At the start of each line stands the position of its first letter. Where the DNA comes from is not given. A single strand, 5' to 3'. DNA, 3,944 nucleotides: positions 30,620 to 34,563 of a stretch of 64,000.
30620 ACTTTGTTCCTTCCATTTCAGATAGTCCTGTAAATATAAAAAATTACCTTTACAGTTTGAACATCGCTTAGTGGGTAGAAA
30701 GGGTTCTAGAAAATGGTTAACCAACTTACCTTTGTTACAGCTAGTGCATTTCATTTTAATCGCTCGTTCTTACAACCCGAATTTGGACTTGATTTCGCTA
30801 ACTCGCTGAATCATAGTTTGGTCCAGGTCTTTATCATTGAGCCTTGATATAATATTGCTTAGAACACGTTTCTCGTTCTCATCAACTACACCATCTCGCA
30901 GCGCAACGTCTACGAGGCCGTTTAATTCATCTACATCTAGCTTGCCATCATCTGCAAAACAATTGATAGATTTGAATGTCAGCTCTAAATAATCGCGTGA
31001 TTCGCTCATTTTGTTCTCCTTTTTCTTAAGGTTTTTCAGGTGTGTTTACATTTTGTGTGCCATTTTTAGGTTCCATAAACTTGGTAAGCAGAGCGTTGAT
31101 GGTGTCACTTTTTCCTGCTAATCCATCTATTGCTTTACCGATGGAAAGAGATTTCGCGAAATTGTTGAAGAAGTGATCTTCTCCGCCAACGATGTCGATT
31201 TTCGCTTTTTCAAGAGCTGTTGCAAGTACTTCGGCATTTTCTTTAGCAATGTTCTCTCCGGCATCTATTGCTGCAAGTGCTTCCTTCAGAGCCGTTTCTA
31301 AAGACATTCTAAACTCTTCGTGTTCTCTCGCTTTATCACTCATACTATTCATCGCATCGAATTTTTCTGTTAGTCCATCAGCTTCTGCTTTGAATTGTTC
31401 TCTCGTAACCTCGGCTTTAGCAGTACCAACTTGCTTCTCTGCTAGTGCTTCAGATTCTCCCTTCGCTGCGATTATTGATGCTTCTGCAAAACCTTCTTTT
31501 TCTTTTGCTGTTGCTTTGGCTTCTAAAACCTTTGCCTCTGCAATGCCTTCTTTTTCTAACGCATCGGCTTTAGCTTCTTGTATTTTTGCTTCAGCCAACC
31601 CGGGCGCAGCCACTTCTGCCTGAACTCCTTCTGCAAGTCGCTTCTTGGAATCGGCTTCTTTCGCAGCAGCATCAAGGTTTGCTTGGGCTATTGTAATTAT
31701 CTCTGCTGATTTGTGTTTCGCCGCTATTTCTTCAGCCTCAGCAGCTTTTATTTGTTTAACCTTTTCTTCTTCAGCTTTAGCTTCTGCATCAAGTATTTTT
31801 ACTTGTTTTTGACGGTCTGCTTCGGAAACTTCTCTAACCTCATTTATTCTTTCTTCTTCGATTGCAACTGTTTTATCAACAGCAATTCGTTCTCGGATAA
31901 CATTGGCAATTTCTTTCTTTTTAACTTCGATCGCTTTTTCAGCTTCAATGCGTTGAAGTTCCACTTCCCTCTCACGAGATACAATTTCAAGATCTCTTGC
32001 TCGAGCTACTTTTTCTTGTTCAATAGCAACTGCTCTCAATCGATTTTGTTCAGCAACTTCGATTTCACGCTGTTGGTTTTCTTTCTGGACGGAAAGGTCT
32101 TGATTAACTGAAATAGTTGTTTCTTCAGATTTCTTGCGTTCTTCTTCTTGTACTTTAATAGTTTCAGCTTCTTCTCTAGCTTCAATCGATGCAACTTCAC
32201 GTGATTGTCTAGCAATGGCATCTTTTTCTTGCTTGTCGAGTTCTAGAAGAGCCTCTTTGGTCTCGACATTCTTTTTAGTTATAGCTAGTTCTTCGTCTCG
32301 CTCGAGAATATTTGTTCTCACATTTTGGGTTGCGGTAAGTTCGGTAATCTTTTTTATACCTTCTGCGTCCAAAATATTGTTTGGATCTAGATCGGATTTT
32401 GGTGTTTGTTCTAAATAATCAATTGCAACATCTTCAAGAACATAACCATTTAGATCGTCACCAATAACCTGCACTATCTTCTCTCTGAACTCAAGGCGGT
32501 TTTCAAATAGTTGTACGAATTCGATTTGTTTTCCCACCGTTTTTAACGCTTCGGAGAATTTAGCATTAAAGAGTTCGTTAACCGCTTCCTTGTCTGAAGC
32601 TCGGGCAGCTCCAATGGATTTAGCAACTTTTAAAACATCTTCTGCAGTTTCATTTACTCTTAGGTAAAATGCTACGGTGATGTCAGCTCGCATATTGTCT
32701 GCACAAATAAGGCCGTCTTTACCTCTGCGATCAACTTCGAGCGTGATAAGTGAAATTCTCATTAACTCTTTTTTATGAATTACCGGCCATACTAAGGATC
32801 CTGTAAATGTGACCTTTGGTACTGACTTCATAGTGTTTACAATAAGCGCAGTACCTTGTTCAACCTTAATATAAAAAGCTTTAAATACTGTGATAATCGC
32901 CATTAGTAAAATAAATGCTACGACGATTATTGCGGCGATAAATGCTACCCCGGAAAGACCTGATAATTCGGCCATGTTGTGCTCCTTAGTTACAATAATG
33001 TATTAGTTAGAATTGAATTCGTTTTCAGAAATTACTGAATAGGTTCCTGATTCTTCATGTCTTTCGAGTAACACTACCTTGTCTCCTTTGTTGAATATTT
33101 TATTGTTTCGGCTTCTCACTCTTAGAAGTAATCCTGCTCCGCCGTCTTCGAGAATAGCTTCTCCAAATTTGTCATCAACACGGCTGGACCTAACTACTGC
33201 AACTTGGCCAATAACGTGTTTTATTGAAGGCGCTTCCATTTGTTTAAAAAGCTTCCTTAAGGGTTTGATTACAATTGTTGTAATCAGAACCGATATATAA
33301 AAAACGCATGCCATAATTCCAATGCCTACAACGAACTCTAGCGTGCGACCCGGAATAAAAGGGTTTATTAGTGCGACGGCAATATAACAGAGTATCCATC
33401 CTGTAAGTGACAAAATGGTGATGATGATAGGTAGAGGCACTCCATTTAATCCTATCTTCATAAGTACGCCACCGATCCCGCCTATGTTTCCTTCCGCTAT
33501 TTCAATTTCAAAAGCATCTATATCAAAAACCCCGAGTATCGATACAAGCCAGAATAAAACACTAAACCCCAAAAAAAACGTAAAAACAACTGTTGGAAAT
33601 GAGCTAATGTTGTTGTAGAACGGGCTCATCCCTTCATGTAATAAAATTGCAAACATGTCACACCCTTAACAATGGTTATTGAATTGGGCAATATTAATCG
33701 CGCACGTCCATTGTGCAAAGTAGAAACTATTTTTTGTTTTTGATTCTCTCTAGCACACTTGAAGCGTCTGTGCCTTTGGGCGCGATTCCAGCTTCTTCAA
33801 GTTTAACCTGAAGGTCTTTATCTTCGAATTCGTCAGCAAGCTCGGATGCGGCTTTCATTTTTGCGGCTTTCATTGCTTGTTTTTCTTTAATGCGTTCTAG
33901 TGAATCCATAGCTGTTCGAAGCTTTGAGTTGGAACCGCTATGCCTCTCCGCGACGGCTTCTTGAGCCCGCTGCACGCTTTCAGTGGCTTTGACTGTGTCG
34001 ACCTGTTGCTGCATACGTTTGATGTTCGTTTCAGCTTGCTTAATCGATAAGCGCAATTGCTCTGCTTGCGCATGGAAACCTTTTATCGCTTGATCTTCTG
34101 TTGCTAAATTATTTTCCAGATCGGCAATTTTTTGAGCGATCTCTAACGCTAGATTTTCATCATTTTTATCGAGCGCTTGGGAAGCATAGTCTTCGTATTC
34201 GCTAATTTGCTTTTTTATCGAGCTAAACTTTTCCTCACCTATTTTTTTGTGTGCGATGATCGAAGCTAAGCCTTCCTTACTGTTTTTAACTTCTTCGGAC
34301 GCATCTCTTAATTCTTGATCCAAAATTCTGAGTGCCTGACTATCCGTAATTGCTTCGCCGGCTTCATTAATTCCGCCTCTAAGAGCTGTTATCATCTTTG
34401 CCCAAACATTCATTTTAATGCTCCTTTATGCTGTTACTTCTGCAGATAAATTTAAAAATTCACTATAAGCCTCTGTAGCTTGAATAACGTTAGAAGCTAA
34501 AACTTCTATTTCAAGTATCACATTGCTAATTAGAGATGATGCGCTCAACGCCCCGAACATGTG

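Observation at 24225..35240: An ~11 kb flotillin / PspA / giant-AAA_5 / rhomboid gene cluster inserted into the conserved mltB-rlpA cell-wall gene block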

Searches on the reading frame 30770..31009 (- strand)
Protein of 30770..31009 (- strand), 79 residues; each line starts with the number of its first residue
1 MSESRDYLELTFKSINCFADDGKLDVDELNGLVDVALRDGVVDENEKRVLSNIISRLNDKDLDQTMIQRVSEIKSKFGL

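Call 3: search_protein_families(library=pfam, proteins=[window:30770-31009:-], max_evalue=0.01)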
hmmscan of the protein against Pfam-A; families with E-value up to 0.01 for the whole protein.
window:30770-31009:- (79 aa): 1 family
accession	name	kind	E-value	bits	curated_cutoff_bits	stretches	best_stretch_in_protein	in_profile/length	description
PF05099.18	TerB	-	0.0075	17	24.4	1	18-58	69-107/118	Tellurite resistance protein TerB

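Call 5: search_protein_families(library=ncbifam, proteins=[window:30770-31009:-], max_evalue=0.01)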
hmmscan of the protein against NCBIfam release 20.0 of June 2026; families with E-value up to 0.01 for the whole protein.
window:30770-31009:- (79 aa): 1 family
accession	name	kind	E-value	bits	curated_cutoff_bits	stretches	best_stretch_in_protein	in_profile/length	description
NF011398.0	PRK14823.1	equivalog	0.0041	17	272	1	14-66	61-114/191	non-canonical purine NTP diphosphatase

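Call 6: search_protein_families(library=padloc, proteins=[window:30770-31009:-], max_evalue=0.01)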
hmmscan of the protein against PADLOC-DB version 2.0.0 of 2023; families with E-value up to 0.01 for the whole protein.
window:30770-31009:- (79 aa): 0 families

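Call 32: search_protein_families(library=pfam, proteins=[window:30770-31009:-], max_evalue=10)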
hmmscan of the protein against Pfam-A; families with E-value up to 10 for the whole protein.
window:30770-31009:- (79 aa): 5 families
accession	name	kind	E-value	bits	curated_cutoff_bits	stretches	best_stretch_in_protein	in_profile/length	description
PF05099.18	TerB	-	0.0075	17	24.4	1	18-58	69-107/118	Tellurite resistance protein TerB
PF12008.13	EcoR124_C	-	0.086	12.9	23.1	1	14-73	192-256/260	Type I restriction and modification enzyme - subunit R C terminal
PF01051.27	Rep3_N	-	0.1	13.4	22.4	1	26-78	2-52/141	Initiator Replication protein, WH1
PF04391.17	DUF533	-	0.15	12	29.6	1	29-68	74-113/178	Protein of unknown function (DUF533)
PF09032.16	Siah-Interact_N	-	0.2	12.4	23.5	1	22-64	6-50/78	Siah interacting protein, N terminal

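Call 92: search_protein_families(library=pfam, alignment_id=A5, max_evalue=0.1)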
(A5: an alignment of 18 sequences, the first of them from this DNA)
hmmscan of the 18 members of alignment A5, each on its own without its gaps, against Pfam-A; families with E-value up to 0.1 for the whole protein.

A. member 1, seq(79 aa): 2 families
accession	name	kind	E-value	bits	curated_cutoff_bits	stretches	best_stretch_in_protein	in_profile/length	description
PF05099.18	TerB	-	0.0075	17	24.4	1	18-58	69-107/118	Tellurite resistance protein TerB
PF12008.13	EcoR124_C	-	0.086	12.9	23.1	1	14-73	192-256/260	Type I restriction and modification enzyme - subunit R C terminal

B. families by the number of members that match (of 18 scanned): 15 families
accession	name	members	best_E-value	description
PF05099.18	TerB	13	5.8e-05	Tellurite resistance protein TerB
PF13499.12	EF-hand_7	8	8.7e-05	EF-hand domain pair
PF04391.17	DUF533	7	0.003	Protein of unknown function (DUF533)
PF03460.22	NIR_SIR_ferr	6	0.00051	Nitrite/Sulfite reductase ferredoxin-like half domain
PF13405.12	EF-hand_6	6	0.0014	EF-hand domain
PF13202.12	EF-hand_5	6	0.0027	EF hand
PF00036.39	EF-hand_1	4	0.0037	EF hand domain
PF12008.13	EcoR124_C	2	0.0093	Type I restriction and modification enzyme - subunit R C terminal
PF12763.14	EH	2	0.09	EH domain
PF13317.11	DUF4088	1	0.01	Protein of unknown function (DUF4088)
PF10285.15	Luciferase_cat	1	0.027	Luciferase catalytic domain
PF01335.27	DED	1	0.03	Death effector domain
PF10392.15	COG5_N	1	0.057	Conserved oligomeric Golgi complex subunit 5, N-terminal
PF13404.12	HTH_AsnC-type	1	0.066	AsnC-type helix-turn-helix domain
PF20701.3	HetE-N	1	0.094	Het-E N-terminal domain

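Call 93: search_solved_structures(query=A5, max_evalue=1, show_alignments=2)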
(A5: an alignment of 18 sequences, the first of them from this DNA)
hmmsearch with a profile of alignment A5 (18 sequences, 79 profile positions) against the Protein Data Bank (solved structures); distinct sequences matched with E-value up to 1: 22.
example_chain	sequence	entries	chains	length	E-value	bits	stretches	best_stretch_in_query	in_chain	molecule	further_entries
1fxk_B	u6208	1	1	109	0.16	15.3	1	48-74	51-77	PREFOLDIN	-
8q6t_E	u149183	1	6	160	0.21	14.8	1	15-68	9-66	Myosin regulatory light chain 2, ventricular/cardiac muscle isoform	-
1fxk_A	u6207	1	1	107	0.23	14.7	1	48-74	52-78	PREFOLDIN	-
8aht_A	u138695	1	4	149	0.26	14.5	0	27-68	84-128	Calmodulin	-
3k21_A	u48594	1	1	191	0.3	14.4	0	19-55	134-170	Calcium-dependent protein kinase 3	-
4jwq_A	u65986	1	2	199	0.4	13.9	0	19-59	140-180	Calcium-dependent protein kinase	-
2n8l_A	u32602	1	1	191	0.45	13.8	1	17-77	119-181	Insulin-like growth factor 2 mRNA-binding protein 1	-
8bav_C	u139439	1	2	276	0.46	13.8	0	19-36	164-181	Secretagogin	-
6c07_A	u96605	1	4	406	0.46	13.7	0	22-64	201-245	S-adenosylmethionine synthase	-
5tby_E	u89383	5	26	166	0.47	13.7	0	17-68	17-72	Myosin regulatory light chain 2, ventricular/cardiac muscle isoform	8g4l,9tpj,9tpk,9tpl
4odj_A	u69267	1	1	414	0.49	13.7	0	22-64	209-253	S-adenosylmethionine synthase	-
6ltv_A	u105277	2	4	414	0.5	13.6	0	22-64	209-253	S-adenosylmethionine synthase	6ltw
2f33_A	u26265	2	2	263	0.53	13.5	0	19-35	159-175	Calbindin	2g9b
6fie_B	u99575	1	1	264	0.57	13.4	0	19-35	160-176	Calbindin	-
9ykn_L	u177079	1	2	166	0.59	13.4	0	17-68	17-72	MYL2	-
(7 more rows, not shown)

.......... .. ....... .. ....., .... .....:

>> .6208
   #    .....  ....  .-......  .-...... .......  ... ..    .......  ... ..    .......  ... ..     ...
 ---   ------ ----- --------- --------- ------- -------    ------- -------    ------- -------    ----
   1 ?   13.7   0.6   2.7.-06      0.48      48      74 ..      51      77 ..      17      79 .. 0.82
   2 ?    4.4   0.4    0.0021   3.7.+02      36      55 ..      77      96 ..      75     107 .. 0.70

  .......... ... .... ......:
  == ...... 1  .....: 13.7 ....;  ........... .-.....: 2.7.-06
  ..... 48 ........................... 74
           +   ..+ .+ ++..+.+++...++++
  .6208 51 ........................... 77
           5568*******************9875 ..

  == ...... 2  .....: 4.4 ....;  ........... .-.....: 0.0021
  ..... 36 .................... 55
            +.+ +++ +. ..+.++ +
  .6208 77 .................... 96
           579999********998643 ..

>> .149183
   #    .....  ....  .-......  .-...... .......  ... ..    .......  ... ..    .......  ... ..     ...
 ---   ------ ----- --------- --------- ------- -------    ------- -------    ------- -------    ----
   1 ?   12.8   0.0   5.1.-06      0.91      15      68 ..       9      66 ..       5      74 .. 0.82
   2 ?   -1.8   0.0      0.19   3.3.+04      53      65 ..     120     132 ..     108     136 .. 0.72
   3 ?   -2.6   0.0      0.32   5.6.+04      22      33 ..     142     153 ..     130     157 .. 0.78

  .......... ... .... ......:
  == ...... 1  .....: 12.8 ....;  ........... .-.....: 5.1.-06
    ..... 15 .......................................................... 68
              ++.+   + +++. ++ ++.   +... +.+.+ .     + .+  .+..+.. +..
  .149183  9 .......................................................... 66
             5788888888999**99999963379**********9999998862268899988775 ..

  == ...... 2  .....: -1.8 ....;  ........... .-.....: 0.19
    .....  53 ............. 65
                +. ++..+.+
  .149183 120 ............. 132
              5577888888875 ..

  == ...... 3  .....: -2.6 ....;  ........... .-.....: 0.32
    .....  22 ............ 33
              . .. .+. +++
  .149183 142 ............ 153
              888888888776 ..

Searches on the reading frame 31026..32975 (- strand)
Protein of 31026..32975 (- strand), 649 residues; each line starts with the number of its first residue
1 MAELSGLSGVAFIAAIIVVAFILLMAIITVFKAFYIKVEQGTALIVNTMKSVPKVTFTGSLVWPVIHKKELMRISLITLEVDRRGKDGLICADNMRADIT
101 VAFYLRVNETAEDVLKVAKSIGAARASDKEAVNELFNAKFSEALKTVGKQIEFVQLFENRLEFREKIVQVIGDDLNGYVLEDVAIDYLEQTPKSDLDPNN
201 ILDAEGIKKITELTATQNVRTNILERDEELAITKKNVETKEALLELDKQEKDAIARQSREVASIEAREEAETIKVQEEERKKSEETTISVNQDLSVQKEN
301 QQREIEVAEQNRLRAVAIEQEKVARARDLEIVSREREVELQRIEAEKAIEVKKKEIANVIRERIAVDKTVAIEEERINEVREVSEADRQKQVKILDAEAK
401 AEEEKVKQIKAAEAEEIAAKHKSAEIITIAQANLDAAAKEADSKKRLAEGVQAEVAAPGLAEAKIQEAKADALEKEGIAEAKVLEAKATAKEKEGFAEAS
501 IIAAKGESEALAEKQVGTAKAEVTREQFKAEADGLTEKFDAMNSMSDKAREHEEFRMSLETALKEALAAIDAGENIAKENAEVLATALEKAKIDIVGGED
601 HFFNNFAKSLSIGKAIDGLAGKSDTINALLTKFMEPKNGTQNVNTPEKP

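Call 3: search_protein_families(library=pfam, proteins=[window:31026-32975:-], max_evalue=0.01)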
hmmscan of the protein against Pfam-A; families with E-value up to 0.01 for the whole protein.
window:31026-32975:- (649 aa): 0 families

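Call 5: search_protein_families(library=ncbifam, proteins=[window:31026-32975:-], max_evalue=0.01)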
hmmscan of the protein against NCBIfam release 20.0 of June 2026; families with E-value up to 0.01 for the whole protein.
window:31026-32975:- (649 aa): 0 families

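Call 6: search_protein_families(library=padloc, proteins=[window:31026-32975:-], max_evalue=0.01)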
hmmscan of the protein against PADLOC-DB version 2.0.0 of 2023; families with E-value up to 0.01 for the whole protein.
window:31026-32975:- (649 aa): 0 families

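Call 32: search_protein_families(library=pfam, proteins=[window:31026-32975:-], max_evalue=10)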
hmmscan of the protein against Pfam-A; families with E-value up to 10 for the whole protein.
window:31026-32975:- (649 aa): 0 families

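Call 41: search_solved_structures(query=window:31026-32975:-, max_evalue=10, show_alignments=1)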
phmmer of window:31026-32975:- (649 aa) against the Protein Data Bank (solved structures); distinct sequences matched with E-value up to 10: 1.
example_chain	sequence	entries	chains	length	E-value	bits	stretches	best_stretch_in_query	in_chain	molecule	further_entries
4pfi_A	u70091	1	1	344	0.0012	21.1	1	253-346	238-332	TRAP dicarboxylate transporter-DctP subunit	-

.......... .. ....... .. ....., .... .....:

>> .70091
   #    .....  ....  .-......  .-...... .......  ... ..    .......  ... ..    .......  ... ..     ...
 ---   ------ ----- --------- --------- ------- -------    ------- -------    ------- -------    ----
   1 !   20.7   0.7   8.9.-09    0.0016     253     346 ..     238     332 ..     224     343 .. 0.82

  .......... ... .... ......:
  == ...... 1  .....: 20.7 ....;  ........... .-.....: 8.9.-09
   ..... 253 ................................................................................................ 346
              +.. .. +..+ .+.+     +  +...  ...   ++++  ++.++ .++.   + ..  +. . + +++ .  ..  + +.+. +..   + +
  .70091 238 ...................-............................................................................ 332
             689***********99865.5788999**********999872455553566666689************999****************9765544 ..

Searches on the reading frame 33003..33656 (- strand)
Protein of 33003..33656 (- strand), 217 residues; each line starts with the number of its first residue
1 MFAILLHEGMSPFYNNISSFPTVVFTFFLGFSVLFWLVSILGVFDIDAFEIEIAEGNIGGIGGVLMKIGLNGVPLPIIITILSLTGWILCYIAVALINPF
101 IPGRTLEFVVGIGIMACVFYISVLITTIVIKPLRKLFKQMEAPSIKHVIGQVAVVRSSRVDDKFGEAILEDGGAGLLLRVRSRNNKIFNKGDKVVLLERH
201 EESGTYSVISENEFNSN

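Call 3: search_protein_families(library=pfam, proteins=[window:33003-33656:-], max_evalue=0.01)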
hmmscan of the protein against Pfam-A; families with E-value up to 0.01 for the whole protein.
window:33003-33656:- (217 aa): 0 families

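Call 5: search_protein_families(library=ncbifam, proteins=[window:33003-33656:-], max_evalue=0.01)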
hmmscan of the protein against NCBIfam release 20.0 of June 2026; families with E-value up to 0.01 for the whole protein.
window:33003-33656:- (217 aa): 0 families

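Call 6: search_protein_families(library=padloc, proteins=[window:33003-33656:-], max_evalue=0.01)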
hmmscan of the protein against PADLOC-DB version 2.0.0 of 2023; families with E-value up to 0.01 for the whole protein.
window:33003-33656:- (217 aa): 0 families

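Call 32: search_protein_families(library=pfam, proteins=[window:33003-33656:-], max_evalue=10)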
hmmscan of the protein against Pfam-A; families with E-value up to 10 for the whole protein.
window:33003-33656:- (217 aa): 0 families

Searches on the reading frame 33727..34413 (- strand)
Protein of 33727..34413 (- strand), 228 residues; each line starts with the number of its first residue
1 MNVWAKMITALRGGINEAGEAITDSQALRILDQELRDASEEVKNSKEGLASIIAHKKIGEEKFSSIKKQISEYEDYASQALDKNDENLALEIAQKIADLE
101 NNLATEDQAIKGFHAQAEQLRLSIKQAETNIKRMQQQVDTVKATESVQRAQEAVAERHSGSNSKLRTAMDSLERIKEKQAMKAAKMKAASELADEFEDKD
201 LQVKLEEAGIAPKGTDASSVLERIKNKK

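Call 3: search_protein_families(library=pfam, proteins=[window:33727-34413:-], max_evalue=0.01)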
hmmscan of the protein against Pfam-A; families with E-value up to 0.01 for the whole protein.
window:33727-34413:- (228 aa): 1 family
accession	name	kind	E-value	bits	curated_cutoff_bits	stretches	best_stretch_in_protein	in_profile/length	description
PF04012.17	PspA_IM30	-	4.8e-48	164.1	33.9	1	2-227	1-217/220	PspA/IM30 family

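Call 5: search_protein_families(library=ncbifam, proteins=[window:33727-34413:-], max_evalue=0.01)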
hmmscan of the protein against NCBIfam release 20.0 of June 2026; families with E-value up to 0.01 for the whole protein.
window:33727-34413:- (228 aa): 3 families
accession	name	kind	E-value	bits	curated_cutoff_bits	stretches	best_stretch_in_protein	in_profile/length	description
TIGR02168.1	SMC_prok_B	equivalog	0.00029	18.7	567.35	1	27-194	275-445/1181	chromosome segregation protein SMC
TIGR02169.1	SMC_prok_A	equivalog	0.00037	18.3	729.4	1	16-185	340-514/1165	chromosome segregation protein SMC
NF002572.0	PRK02224.1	equivalog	0.007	14.7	1087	1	15-200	372-557/888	DNA double-strand break repair ATPase Rad50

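Call 6: search_protein_families(library=padloc, proteins=[window:33727-34413:-], max_evalue=0.01)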
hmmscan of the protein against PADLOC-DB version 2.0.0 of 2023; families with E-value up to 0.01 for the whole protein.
window:33727-34413:- (228 aa): 10 families
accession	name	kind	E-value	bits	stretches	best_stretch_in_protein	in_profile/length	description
PDLC03865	LmuB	-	0.00012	18.4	1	26-207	573-744/1007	-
PDLC02740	PbeC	-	0.0003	17.8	1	33-199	316-481/648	PbeC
PDLC00551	JetC2|JetC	-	0.00053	15.9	1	24-197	804-976/1365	DUF3584 domain; MukB-like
PDLC00793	Cyclase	-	0.00081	16.6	1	50-183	246-383/462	oligonucleotide-cyclase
PDLC02668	DndD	-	0.0031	14.6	1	33-200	319-485/659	DndD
PDLC00550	JetC2|JetC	-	0.0034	13.2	1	40-206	735-897/1355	DUF3584 domain; MukB-like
PDLC00580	JetC3|JetC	-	0.0048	13.2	1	33-185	305-819/1068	DUF3584 domain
PDLC00581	JetC3|JetC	-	0.0048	12.7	1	30-197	456-622/1473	DUF3584 domain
PDLC03859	LmuB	-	0.0055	14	1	26-204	293-459/611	-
PDLC00582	JetC3|JetC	-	0.0058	12.4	1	28-191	334-961/1472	DUF3584 domain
